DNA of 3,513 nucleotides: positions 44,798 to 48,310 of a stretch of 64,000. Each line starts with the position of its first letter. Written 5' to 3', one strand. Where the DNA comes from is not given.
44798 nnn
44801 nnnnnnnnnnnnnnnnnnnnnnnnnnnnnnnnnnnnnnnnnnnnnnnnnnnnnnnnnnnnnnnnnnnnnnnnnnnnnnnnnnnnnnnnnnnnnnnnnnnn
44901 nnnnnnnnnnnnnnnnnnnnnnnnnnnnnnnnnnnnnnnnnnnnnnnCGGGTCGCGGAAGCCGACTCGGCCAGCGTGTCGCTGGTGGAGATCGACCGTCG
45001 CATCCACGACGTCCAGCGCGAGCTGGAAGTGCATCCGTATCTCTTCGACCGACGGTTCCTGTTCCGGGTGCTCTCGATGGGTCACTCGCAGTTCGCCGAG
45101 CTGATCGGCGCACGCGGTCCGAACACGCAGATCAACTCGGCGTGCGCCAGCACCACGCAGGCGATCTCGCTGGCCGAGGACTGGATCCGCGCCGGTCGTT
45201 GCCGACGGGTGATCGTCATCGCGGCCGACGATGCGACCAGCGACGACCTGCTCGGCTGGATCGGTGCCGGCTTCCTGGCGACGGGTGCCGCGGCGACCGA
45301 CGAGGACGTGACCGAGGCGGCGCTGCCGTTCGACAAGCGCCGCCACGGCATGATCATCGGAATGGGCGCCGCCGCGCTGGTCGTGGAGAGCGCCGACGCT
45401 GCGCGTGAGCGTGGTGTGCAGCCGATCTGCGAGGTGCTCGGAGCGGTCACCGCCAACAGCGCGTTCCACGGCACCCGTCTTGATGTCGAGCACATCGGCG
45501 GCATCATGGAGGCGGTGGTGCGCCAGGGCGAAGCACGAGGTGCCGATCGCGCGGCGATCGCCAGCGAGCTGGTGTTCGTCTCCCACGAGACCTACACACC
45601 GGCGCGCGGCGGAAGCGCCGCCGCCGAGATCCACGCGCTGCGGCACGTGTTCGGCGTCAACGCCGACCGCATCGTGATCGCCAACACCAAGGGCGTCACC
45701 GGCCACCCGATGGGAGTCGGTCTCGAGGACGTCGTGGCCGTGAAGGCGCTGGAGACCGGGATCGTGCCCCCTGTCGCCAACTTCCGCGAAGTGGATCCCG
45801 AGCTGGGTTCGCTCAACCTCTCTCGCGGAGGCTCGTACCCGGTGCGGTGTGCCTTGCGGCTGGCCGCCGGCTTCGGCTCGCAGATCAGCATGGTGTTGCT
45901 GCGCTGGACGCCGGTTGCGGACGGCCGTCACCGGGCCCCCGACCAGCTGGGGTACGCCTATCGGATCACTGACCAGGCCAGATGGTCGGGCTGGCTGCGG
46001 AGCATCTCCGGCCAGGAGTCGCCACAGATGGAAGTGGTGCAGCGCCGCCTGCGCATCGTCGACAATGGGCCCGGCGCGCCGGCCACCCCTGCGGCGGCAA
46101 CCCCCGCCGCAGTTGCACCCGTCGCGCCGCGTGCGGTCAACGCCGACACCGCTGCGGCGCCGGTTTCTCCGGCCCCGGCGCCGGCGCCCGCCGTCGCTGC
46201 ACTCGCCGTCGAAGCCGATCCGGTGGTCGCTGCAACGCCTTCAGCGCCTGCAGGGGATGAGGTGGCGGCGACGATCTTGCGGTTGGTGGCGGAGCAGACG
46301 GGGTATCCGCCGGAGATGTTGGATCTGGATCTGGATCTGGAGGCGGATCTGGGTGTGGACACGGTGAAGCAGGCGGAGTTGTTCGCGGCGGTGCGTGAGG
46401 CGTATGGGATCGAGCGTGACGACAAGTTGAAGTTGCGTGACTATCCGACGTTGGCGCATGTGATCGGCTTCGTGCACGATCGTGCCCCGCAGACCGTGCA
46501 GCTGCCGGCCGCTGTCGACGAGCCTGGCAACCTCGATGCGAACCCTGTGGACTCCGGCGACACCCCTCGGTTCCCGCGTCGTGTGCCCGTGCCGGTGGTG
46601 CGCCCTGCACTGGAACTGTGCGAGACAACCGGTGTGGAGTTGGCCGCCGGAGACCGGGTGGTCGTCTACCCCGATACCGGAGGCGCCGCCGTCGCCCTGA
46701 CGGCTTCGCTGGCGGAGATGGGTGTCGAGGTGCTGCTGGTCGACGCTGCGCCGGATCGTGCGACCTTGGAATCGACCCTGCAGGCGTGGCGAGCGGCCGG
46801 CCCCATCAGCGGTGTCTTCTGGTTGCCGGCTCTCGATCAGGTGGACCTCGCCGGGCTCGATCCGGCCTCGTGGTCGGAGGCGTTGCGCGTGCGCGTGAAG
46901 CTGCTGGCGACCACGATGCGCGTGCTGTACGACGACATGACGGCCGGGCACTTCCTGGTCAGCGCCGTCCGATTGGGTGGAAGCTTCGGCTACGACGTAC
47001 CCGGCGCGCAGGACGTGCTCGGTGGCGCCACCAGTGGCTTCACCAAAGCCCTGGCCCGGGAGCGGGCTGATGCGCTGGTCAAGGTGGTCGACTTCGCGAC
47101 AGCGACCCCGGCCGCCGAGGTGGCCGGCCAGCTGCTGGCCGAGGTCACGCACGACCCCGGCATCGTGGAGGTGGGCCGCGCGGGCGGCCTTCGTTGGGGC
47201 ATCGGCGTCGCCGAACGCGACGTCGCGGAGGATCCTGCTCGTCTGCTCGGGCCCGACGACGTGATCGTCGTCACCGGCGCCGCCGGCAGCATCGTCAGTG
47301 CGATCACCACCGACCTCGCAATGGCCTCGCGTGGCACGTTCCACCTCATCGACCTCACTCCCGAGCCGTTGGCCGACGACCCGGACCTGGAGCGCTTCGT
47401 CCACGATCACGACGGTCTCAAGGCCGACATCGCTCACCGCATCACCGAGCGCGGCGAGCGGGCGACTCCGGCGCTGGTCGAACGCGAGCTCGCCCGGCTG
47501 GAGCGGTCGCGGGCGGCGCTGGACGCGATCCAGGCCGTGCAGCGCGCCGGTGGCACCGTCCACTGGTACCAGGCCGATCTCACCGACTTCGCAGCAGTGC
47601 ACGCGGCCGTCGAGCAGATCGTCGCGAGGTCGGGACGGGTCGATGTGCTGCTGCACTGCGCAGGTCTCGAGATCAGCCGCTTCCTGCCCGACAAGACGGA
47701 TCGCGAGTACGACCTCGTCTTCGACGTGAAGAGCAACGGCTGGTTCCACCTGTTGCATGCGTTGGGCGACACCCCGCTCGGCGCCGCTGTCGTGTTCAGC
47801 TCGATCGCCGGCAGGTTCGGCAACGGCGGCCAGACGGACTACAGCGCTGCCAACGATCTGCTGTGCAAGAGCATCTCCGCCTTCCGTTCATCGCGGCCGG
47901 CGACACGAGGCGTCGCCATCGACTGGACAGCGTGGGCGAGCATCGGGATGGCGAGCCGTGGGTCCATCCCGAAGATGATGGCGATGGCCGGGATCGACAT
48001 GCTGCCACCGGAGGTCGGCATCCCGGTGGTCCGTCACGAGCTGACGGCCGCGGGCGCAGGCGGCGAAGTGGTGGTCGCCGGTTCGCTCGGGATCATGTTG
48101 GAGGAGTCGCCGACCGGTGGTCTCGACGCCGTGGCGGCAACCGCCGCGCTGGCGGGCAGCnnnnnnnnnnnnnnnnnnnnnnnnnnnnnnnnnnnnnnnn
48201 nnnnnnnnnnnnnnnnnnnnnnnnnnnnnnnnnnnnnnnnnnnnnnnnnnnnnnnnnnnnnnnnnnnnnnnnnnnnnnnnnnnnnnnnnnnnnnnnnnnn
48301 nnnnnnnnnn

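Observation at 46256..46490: Carrier domain without any serine (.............) sitting in a sharp codon-usage island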

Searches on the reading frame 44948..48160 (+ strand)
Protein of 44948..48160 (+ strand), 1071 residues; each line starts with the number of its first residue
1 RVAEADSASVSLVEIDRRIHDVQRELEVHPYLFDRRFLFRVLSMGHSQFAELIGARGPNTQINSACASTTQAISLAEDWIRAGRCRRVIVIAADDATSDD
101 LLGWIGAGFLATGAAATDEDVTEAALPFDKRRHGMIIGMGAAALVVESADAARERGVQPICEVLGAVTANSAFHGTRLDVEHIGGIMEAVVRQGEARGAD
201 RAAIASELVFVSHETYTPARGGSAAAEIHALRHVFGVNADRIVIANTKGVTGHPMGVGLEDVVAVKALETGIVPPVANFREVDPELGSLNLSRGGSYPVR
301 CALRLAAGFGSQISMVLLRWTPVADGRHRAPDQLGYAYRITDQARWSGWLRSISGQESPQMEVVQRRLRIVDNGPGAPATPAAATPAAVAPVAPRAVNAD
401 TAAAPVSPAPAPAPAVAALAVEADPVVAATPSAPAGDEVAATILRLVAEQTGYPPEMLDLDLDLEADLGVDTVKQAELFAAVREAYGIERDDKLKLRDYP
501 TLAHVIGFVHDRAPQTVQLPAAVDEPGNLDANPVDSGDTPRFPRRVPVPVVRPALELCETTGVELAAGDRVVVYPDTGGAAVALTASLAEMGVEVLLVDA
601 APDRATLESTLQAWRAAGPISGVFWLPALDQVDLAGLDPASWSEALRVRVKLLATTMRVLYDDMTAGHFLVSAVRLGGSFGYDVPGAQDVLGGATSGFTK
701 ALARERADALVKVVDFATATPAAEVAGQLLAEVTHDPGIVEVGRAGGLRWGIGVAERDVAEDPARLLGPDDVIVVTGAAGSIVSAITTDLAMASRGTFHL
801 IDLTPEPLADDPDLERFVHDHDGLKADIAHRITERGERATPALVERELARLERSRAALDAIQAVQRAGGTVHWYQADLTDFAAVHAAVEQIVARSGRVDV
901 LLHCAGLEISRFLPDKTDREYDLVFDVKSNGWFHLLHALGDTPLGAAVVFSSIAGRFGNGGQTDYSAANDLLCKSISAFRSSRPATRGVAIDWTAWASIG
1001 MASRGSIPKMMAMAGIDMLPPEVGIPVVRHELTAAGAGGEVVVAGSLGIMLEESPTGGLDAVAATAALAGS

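Call 73: search_protein_representatives(protein=window:44948-48160:+)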
Query: 1071 residues. Proteins with E-value up to 0.001 (for the whole library): 31230; up to 1e-10: 13355; up to 1e-30: 3329. The best 150 are listed.
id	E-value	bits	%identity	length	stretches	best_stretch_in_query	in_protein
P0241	0.0e+00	1625.7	51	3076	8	420-1056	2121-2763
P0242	0.0e+00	1513.4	55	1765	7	417-1058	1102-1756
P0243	0.0e+00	1465.5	58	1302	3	410-1061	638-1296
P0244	0.0e+00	1459.1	56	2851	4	404-1067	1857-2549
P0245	0.0e+00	1408.7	62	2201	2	400-1062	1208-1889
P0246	0.0e+00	1330.9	55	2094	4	29-526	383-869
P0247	0.0e+00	1308.5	50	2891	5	407-1063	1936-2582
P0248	0.0e+00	1256.7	60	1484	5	411-1064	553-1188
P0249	0.0e+00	1243.0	49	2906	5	15-515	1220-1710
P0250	0.0e+00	1206.7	50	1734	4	14-517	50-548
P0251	0.0e+00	1191.5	62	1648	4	15-522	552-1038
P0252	0.0e+00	1175.8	65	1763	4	13-516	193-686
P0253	0.0e+00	1159.8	42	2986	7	29-515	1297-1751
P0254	0.0e+00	1120.7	45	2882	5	22-512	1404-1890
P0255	0.0e+00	1074.6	44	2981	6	27-517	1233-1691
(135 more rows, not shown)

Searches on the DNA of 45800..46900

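Call 83: search_rna_families(source=window, start=45800, end=46900, threshold=evalue, max_evalue=1)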
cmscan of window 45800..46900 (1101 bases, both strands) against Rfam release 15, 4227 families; matches with E-value up to 1: 0.
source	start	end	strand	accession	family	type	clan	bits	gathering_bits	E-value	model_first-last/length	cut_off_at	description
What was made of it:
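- No Rfam family matches (call 83).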
